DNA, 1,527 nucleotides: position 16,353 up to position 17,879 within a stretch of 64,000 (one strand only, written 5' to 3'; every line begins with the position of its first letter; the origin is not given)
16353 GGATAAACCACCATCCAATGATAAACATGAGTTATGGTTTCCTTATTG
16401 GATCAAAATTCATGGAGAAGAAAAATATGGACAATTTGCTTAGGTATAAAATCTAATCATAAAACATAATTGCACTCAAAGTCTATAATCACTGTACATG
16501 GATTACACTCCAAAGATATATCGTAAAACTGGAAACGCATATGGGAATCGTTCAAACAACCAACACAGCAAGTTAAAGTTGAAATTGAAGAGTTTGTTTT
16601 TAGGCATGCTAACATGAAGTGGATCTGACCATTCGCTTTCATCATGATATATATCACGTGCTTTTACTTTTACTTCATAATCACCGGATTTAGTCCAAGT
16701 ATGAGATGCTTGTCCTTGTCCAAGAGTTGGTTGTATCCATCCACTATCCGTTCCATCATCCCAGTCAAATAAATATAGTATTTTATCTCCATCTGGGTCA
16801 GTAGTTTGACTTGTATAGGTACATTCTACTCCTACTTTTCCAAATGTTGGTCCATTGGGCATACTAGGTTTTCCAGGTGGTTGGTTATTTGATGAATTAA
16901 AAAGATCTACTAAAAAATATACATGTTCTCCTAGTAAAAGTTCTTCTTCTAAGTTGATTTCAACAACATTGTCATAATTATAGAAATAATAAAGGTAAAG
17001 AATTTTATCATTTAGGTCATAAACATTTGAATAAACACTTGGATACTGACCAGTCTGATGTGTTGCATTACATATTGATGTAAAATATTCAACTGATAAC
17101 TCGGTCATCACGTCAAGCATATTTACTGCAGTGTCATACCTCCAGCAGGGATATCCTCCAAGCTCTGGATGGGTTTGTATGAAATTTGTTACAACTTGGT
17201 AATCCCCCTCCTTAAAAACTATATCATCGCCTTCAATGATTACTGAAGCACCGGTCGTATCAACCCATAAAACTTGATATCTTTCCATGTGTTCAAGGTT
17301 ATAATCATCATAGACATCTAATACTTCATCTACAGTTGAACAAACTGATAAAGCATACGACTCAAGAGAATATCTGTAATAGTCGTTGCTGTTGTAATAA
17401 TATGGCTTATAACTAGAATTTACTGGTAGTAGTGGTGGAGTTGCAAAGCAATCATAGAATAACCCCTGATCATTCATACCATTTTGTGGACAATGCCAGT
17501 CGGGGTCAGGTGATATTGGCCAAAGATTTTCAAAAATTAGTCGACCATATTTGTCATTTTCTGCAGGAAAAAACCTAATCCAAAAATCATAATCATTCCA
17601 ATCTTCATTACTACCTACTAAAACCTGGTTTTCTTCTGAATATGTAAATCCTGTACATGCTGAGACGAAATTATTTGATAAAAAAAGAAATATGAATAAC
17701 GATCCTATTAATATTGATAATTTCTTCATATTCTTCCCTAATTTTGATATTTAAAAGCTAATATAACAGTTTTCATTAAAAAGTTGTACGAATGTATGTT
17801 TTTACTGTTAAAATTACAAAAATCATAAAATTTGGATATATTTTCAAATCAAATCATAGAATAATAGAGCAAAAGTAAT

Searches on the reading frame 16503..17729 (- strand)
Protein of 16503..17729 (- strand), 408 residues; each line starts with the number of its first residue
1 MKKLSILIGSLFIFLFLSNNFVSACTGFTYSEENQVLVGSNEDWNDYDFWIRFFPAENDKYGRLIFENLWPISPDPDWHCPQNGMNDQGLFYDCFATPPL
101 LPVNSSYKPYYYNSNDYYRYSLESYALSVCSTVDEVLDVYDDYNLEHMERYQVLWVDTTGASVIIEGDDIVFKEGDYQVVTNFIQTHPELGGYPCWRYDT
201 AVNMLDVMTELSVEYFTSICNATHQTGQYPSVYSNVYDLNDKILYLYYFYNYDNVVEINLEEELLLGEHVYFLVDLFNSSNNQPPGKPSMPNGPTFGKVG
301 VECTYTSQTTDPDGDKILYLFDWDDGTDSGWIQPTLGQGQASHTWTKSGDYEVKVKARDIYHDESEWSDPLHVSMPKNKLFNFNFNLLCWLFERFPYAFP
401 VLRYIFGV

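Call 80: search_protein_families(library=pfam, proteins=[window:16503-17729:-], max_evalue=0.0001)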
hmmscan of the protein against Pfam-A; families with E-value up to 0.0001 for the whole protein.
window:16503-17729:- (408 aa): 2 families
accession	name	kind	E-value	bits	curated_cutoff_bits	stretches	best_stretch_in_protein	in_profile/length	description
PF18911.6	PKD_4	-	2.8e-06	27.7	27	1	306-361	24-72/85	PKD domain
PF00801.26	PKD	-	1.3e-05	25.6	23.5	1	294-359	8-67/80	PKD domain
